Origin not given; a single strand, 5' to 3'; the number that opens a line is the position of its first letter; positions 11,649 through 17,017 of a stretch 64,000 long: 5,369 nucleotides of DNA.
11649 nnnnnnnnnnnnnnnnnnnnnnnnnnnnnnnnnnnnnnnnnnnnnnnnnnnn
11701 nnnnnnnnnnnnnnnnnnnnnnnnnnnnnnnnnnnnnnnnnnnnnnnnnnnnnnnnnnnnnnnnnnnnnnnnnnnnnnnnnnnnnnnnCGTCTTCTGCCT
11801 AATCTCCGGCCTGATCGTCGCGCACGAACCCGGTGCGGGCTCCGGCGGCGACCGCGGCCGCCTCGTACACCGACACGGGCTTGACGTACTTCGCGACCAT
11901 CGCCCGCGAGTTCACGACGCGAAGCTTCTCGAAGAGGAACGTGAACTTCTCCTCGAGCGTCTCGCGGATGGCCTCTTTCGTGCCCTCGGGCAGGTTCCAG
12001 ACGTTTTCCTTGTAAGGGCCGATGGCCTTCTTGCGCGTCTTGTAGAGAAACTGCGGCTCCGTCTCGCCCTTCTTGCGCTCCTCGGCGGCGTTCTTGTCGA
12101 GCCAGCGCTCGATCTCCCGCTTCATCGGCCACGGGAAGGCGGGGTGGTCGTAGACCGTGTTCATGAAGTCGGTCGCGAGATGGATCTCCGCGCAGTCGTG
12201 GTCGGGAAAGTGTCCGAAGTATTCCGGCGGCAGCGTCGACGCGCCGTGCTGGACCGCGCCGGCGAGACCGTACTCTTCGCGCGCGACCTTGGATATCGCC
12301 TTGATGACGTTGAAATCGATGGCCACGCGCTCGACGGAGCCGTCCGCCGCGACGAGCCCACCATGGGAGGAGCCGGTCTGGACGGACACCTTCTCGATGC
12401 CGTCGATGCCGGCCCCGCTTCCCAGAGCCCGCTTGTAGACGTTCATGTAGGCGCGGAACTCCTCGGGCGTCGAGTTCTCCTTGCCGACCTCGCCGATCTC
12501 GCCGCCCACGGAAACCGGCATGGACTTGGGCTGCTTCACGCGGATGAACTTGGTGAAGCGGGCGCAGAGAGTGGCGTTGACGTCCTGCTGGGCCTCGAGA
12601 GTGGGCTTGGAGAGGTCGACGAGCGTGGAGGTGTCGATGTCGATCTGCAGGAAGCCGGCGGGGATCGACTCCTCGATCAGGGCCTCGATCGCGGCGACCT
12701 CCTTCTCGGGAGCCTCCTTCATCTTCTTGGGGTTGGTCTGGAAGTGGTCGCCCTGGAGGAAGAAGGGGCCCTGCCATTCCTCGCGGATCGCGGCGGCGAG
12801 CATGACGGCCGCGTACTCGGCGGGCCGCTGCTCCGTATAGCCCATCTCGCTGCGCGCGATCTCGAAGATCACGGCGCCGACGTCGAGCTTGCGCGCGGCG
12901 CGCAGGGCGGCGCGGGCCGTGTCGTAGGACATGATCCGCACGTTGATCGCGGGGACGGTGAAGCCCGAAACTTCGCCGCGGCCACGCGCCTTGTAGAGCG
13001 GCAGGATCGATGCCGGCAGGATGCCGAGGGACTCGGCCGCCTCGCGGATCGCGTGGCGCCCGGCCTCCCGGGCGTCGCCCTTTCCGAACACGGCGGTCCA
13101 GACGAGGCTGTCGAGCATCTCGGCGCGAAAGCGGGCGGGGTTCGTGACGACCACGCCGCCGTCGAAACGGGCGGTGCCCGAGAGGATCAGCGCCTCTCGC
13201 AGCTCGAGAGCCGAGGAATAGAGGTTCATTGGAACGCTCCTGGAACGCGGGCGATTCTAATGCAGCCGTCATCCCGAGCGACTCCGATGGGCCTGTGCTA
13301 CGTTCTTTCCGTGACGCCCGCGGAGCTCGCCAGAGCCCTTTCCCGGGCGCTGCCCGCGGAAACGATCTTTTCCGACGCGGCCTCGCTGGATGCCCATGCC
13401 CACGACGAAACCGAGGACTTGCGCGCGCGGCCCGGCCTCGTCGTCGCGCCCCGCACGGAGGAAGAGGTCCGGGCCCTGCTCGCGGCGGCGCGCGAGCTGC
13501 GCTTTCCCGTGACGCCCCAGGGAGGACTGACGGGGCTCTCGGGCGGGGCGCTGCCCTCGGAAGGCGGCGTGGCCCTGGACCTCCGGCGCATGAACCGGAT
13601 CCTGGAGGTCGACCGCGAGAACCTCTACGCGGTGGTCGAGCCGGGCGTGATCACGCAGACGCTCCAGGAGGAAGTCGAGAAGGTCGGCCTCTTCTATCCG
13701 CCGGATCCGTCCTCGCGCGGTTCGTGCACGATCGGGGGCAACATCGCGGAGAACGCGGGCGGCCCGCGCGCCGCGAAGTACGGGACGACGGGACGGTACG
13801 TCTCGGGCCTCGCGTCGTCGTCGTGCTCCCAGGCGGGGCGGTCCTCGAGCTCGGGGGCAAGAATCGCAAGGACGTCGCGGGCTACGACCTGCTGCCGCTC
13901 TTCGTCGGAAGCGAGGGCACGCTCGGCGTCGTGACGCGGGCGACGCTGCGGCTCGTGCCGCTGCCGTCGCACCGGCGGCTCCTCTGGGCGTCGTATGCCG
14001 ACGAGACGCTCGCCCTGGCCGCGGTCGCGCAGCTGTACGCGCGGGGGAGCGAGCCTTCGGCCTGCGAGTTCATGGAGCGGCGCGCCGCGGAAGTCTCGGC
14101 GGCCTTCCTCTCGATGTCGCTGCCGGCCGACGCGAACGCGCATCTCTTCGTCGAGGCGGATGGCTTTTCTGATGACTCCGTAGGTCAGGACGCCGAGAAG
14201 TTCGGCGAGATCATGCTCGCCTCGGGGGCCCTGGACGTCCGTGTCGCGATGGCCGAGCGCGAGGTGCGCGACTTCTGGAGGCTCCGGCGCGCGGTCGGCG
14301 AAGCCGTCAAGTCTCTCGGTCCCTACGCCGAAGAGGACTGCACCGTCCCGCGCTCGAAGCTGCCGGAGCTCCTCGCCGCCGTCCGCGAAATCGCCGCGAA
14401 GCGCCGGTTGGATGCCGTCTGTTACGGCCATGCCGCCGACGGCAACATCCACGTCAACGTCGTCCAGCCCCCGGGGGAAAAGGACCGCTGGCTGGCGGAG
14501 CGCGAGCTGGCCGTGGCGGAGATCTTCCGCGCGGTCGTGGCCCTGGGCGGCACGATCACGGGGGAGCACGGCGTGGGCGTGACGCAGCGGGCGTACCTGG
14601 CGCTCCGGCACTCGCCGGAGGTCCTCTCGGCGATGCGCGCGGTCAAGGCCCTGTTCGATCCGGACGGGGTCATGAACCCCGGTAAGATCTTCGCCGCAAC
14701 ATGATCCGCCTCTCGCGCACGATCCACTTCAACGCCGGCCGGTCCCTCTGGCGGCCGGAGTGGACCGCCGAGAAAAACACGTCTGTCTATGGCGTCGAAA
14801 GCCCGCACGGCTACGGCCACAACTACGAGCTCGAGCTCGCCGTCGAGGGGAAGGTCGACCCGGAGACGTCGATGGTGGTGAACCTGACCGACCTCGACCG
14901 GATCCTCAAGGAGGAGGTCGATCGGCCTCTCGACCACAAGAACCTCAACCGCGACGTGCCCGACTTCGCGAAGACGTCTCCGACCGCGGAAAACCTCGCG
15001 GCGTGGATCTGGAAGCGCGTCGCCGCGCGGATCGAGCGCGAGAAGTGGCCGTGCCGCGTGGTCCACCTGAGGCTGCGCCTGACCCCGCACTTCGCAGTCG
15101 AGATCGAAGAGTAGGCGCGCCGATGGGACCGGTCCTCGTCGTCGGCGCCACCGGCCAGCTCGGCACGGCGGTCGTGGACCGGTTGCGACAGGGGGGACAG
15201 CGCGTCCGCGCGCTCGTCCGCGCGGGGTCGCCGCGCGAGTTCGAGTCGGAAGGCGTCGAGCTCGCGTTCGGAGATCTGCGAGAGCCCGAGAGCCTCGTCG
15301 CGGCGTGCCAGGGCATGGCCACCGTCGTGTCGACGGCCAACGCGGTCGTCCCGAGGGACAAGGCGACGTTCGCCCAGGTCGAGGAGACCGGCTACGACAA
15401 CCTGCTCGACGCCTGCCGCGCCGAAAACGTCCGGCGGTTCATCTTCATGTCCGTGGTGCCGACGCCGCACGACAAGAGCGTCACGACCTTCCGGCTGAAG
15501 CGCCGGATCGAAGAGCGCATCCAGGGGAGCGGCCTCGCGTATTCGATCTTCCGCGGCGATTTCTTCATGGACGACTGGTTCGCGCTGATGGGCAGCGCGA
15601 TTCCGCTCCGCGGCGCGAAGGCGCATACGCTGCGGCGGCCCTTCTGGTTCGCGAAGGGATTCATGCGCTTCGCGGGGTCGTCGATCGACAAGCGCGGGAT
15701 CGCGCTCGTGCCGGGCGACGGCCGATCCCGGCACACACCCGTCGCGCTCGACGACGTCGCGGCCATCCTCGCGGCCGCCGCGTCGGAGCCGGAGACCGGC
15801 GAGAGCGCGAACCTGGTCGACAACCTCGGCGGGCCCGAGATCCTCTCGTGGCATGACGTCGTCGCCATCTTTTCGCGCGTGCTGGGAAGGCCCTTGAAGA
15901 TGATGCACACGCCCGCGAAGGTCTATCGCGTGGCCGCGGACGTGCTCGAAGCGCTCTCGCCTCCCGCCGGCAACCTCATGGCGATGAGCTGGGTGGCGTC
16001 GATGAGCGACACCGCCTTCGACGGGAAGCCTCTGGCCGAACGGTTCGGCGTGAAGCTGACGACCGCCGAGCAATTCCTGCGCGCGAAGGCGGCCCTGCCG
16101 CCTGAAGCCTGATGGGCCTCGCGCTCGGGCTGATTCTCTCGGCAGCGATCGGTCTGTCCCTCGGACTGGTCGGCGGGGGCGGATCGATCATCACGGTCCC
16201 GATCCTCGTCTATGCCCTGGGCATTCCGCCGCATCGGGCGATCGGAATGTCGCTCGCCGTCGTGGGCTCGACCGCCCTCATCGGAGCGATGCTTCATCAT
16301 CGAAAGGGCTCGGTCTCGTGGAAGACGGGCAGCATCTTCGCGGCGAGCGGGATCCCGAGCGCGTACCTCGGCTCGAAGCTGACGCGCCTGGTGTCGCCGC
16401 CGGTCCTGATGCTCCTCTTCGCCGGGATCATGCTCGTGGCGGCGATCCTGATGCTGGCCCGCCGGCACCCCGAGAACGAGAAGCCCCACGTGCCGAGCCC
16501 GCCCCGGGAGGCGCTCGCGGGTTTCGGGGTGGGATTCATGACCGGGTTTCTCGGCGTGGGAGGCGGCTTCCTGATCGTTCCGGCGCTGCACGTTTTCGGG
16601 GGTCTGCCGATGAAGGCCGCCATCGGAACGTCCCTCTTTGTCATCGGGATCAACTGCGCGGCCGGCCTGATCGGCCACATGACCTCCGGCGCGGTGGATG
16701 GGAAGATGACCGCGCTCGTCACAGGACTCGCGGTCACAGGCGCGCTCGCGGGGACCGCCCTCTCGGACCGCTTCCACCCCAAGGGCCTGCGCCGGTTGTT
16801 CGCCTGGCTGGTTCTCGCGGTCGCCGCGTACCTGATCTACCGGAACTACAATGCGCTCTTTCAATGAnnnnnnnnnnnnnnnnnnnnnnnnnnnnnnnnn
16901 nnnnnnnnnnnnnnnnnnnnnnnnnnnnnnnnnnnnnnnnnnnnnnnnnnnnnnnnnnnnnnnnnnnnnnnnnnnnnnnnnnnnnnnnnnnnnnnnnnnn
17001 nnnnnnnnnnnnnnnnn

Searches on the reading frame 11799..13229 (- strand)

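Call 56: search_protein_families(library=pfam, proteins=[window:11799-13229:-], max_evalue=0.001)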
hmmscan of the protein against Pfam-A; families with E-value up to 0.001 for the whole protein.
window:11799-13229:- (476 aa): 2 families
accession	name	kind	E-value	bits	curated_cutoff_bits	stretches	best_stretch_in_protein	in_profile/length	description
PF01116.26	F_bP_aldolase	-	1.7e-14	54.5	25.5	1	88-371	13-242/277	Fructose-bisphosphate aldolase class-II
PF08013.17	GatZ_KbaZ-like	-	5.9e-06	25.6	26.7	1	129-230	54-157/420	D-tagatose-1,6-bisphosphate aldolase subunit GatZ/KbaZ-like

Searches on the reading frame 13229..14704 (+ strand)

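Call 58: search_protein_families(library=pfam, proteins=[window:13229-14704:+], max_evalue=0.001)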
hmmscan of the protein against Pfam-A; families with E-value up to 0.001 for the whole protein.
window:13229-14704:+ (491 aa): 1 family
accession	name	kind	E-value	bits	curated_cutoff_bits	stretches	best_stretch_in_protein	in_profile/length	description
PF02913.24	FAD-oxidase_C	-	5.9e-60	203.5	21.2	1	245-487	1-248/248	FAD linked oxidases, C-terminal domain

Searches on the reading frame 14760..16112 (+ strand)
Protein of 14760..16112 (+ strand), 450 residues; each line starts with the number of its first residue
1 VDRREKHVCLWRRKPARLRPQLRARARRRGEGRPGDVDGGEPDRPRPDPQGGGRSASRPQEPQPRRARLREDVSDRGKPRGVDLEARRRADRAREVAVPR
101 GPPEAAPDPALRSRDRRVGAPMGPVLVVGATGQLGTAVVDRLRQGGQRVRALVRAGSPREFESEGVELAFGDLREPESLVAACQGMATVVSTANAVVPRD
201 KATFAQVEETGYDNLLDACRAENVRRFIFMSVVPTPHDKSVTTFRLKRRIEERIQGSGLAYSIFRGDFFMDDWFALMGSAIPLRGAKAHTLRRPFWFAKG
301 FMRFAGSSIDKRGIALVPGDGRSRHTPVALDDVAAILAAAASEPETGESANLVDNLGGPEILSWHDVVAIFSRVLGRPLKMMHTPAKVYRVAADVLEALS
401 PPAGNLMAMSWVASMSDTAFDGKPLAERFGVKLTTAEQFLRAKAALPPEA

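Call 58: search_protein_families(library=pfam, proteins=[window:14760-16112:+], max_evalue=0.001)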
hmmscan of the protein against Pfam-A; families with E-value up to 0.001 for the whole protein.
window:14760-16112:+ (450 aa): 4 families
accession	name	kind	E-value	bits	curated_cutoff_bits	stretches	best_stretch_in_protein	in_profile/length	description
PF05368.20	NmrA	-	1e-27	98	27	1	125-391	5-250/298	NmrA-like family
PF13460.12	NAD_binding_10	-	1.8e-20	74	27.2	1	129-271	1-148/184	NAD(P)H-binding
PF01370.27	Epimerase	-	1.7e-14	54.2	20.9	1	125-231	1-114/240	NAD dependent epimerase/dehydratase family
PF01073.25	3Beta_HSD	-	9.4e-10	38.4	22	1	126-233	1-117/280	3-beta hydroxysteroid dehydrogenase/isomerase family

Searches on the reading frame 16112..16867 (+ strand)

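Call 58: search_protein_families(library=pfam, proteins=[window:16112-16867:+], max_evalue=0.001)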
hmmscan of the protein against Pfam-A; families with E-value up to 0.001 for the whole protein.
window:16112-16867:+ (251 aa): 1 family
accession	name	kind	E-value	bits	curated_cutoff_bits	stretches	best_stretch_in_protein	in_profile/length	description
PF01925.25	TauE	-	2.8e-54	184.7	32.6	1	8-241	3-237/237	Sulfite exporter TauE/SafE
